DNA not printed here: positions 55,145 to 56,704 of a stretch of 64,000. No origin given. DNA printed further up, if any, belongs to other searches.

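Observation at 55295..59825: Rieske/cytochrome b operon with three multihaem cytochromes c and a DOMON protein instead of cytochrome c1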

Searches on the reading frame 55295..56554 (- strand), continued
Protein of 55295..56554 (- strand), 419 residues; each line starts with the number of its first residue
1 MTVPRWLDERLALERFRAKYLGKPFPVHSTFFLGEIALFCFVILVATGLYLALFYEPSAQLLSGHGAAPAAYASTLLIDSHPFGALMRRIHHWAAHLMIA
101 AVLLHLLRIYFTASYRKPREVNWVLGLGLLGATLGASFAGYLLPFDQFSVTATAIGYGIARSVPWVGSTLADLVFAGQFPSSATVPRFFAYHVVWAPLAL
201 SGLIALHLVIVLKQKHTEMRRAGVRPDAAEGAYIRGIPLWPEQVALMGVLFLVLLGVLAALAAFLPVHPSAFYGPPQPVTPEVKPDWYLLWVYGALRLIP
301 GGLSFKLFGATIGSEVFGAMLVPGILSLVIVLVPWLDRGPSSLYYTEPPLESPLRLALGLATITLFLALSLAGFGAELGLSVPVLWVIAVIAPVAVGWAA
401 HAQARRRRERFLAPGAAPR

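Call 58: find_encoding_contigs(protein=P0295, flank=10000, max_places=1)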
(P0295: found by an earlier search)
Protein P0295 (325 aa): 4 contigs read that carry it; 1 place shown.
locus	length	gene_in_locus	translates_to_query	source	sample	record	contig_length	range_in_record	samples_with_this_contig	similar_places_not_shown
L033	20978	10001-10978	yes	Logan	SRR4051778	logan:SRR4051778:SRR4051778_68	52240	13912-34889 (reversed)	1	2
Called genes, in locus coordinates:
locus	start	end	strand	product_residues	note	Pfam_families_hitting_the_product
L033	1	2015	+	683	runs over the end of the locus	PF18764:nos_propeller, PF13473:Cupredoxin_1 (weak)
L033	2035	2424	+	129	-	-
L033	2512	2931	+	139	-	-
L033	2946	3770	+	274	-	-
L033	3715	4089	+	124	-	-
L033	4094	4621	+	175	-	-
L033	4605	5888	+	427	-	PF05048:NosD (weak), PF13229:Beta_helix, PF05048:NosD, PF13229:Beta_helix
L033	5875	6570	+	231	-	PF13183:Fer4_8 (faint), PF13237:Fer4_10 (faint), PF25160:LdpA_Fe-S-bd (faint), PF12797:Fer4_2 (faint), PF14697:Fer4_21 (faint), PF00037:Fer4 (weak), PF12838:Fer4_7 (weak), PF12838:Fer4_7, +4 more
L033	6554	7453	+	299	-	PF12801:Fer4_5, PF00037:Fer4 (faint), PF12837:Fer4_6 (faint), PF12838:Fer4_7 (faint), PF13187:Fer4_9 (faint), PF13484:Fer4_16 (faint), PF12801:Fer4_5 (weak), PF13237:Fer4_10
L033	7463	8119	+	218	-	PF02463:SMC_N (faint), PF00005:ABC_tran, PF13304:AAA_21 (weak)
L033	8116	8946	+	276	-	PF12679:ABC2_membrane_2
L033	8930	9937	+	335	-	PF05048:NosD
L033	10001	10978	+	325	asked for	PF03351:DOMON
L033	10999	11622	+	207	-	PF00355:Rieske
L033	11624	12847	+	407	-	PF00033:Cytochrome_B, PF13631:Cytochrom_B_N_2, PF00032:Cytochrom_B_C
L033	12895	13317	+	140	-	PF00034:Cytochrom_C (weak)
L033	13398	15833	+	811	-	PF18364:Molybdopterin_N, PF00384:Molybdopterin, PF01568:Molydop_binding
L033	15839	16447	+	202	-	-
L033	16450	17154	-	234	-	-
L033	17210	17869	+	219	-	PF00072:Response_reg, PF00486:Trans_reg_C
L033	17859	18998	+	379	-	PF00512:HisKA, PF02518:HATPase_c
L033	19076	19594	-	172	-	PF05573:NosL (faint)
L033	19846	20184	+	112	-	PF00543:P-II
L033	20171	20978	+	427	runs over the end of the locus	PF00909:Ammonium_transp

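Call 65: search_solved_structures(query=A4, max_evalue=10, show_alignments=5)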
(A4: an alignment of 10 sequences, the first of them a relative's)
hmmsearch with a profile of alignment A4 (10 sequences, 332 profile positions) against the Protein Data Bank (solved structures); distinct sequences matched with E-value up to 10: 8.
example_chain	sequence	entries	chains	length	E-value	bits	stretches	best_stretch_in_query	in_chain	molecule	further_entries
4zel_A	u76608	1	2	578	0.0055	19.1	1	85-177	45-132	Dopamine beta-hydroxylase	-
7q21_A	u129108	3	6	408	0.037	16.3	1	292-329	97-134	Cytochrome bc1 complex Rieske iron-sulfur subunit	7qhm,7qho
7e1v_M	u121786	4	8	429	0.057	15.7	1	291-329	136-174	Cytochrome bc1 complex Rieske iron-sulfur subunit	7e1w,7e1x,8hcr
9wcx_V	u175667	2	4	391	0.2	14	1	293-329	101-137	Cytochrome bc1 complex Rieske iron-sulfur subunit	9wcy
6s5y_A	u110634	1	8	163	0.71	12.1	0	120-168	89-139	Group B streptococcal R4 surface protein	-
7d3u_F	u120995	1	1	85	2.7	10.2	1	225-302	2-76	Monovalent Na+/H+ antiporter subunit F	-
6b85_J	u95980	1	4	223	3.1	10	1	259-311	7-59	TMHC4_R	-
11kc_A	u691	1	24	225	4.3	9.6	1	260-311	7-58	Designed nanoparticle O43-TM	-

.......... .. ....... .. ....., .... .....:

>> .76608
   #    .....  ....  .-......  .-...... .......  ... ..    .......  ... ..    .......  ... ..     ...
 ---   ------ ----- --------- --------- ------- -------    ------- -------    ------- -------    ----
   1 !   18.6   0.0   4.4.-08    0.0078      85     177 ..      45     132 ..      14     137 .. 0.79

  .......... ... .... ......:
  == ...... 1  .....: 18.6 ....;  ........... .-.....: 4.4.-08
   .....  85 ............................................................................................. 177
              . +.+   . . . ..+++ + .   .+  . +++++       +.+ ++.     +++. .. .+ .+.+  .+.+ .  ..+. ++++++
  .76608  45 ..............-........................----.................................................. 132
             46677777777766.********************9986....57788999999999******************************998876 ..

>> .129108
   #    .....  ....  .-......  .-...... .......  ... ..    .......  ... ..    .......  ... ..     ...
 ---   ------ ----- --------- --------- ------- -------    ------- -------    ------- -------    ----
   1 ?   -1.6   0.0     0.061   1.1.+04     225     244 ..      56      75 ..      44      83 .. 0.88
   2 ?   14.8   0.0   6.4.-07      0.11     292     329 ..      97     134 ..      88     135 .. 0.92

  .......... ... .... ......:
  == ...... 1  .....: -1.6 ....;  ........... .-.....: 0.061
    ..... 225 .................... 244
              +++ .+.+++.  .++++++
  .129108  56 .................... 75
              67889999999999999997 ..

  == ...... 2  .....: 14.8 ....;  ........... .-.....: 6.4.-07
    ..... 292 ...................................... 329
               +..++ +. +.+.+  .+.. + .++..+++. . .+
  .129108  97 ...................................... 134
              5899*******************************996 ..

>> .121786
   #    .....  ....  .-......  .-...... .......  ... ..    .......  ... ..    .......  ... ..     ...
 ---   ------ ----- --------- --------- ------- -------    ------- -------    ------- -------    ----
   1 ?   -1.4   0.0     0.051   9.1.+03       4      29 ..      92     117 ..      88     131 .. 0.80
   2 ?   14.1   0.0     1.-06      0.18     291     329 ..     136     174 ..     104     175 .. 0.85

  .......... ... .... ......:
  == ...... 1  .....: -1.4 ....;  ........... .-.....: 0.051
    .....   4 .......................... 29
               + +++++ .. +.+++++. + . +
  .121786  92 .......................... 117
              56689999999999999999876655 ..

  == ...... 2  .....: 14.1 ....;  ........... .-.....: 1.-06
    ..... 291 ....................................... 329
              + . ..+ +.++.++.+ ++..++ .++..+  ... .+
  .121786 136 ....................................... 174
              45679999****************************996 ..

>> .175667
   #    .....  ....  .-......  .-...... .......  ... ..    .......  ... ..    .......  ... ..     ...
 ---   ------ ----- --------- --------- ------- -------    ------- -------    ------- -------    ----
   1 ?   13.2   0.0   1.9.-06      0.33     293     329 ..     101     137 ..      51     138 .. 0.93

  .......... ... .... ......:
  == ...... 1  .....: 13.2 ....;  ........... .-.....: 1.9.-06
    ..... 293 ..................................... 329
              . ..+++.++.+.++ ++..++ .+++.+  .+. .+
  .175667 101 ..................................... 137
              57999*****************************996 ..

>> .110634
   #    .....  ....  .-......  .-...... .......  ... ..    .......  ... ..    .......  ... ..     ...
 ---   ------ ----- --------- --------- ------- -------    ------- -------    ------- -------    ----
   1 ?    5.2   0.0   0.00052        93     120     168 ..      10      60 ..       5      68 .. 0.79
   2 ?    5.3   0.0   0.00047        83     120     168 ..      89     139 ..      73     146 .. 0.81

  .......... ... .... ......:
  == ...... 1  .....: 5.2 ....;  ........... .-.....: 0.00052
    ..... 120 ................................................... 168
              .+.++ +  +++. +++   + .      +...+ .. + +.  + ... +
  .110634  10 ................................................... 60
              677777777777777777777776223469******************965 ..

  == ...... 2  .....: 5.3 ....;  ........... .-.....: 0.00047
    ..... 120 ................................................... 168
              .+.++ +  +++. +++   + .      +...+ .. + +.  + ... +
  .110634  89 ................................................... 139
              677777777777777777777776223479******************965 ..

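Call 66: get_annotated_region(hit=H25, flank=4500)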
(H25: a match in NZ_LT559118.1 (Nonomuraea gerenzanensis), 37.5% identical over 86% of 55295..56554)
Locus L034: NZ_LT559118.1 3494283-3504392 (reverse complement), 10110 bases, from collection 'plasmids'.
description: Nonomuraea gerenzanensis isolate nono1 plasmid I, complete sequence
organism: Nonomuraea gerenzanensis (NCBI taxid 93944)
taxonomy: Bacteria; Actinomycetota; Actinomycetes; Streptosporangiales; Streptosporangiaceae; Nonomuraea; Nonomuraea gerenzanensis
host: -; source: -; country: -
typing (MOB-suite, as given by PLSDB): non-mobilizable
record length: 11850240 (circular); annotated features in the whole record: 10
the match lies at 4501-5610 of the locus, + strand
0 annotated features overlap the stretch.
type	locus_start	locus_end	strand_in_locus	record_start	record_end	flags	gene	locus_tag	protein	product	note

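Call 67: get_annotated_region(hit=H10, flank=4500)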
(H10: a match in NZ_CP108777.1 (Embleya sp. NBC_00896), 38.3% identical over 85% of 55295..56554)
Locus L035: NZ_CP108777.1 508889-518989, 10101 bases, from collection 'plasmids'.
description: Embleya sp. NBC_00896 plasmid unnamed1, complete sequence
organism: Embleya sp. NBC_00896 (NCBI taxid 2975961)
taxonomy: Bacteria; Actinomycetota; Actinomycetes; Kitasatosporales; Streptomycetaceae; Embleya; Embleya sp. NBC 00896
host: -; source: -; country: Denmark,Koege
typing (MOB-suite, as given by PLSDB): non-mobilizable
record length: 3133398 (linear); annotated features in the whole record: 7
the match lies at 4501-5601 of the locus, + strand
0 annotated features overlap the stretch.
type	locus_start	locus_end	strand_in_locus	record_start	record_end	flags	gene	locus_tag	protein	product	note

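Call 78: search_protein_families(library=pfam, proteins=[L001:3869-4870:+], max_evalue=0.00001)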
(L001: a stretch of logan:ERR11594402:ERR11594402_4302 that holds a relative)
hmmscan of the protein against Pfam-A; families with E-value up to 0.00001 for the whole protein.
L001:3869-4870:+ (334 aa): 1 family
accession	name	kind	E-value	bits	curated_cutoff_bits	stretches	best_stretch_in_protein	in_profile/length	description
PF03351.22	DOMON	-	1.1e-12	48.7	32.7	1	68-180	7-122/124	DOMON domain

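Call 82: find_encoding_contigs(protein=P0136, flank=8000, max_places=1)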
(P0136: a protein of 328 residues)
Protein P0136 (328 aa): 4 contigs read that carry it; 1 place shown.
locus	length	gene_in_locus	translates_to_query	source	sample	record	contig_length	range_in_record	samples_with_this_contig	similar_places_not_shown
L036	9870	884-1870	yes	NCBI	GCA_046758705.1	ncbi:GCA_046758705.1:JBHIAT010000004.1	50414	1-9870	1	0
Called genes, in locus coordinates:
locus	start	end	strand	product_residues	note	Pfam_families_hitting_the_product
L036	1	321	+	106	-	PF07670:Gate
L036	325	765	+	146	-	PF04023:FeoA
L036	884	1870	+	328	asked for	PF03351:DOMON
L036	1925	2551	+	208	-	PF00355:Rieske (weak)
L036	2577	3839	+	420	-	PF00033:Cytochrome_B, PF13631:Cytochrom_B_N_2, PF00032:Cytochrom_B_C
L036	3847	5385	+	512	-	PF13442:Cytochrome_CBB3, PF02239:Cytochrom_D1, PF25174:Beta-prop_THOC3 (faint), PF23414:Beta-prop_EML_2 (faint)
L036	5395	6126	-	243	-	PF00027:cNMP_binding, PF13545:HTH_Crp_2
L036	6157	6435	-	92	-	-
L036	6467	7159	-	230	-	PF00027:cNMP_binding, PF13545:HTH_Crp_2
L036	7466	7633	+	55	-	-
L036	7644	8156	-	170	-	PF00027:cNMP_binding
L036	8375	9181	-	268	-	PF09459:EB_dh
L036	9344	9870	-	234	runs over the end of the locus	PF00027:cNMP_binding, PF13545:HTH_Crp_2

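Call 85: find_related_loci(query=A4, collection=metagenome_contigs, flank=6000)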
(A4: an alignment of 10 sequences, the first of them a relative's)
Query A4 (335 aa) in metagenome_contigs; peptide patterns used: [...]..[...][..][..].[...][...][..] (x = any residue, [..] = any of these).
475 stretches matched a pattern; 383 encode a relative of the query (tblastn E <= 1e-3); the best 80 are kept; 80 distinct loci.
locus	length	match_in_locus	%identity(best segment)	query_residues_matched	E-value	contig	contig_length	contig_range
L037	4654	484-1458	33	8-335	4e-51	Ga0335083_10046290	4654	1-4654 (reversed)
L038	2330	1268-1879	42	1-201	1e-51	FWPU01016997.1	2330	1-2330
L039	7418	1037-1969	33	22-335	4e-51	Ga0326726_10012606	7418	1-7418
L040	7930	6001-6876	34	36-335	2e-50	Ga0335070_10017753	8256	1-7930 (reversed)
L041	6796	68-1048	32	8-335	5e-49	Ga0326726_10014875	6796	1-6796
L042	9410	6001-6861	35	41-335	7e-48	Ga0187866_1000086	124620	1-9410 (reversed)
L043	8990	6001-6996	33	3-335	7e-48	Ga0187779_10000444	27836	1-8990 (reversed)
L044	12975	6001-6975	34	8-335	1e-47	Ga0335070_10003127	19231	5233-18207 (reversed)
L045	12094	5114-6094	34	8-335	1e-47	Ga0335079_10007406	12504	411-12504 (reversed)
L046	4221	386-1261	33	36-335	4e-46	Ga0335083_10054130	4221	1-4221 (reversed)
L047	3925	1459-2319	33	41-335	2e-45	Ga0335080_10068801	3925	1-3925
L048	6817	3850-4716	34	41-335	1e-44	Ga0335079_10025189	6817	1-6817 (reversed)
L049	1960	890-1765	33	41-335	2e-45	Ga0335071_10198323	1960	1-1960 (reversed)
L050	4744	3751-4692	33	22-335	2e-44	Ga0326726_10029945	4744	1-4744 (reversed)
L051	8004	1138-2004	34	41-335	2e-44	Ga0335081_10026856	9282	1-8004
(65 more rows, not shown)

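Call 100: search_solved_structures(query=L001:8259-9653:-, max_evalue=10)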
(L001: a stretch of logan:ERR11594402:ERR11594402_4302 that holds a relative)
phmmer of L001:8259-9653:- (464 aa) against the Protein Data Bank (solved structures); distinct sequences matched with E-value up to 10: 3.
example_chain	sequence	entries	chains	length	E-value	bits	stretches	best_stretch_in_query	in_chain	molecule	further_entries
7zqi_A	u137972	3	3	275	1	11.4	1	203-256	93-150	MHC class I antigen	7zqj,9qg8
3jbn_AO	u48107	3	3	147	1.6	10.8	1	274-329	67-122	60S ribosomal protein uL15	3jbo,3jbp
3j79_O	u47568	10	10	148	1.6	10.7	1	274-329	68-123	60S ribosomal protein uL15 | 60S ribosomal protein L27a, putative | 60S ribosomal protein L27a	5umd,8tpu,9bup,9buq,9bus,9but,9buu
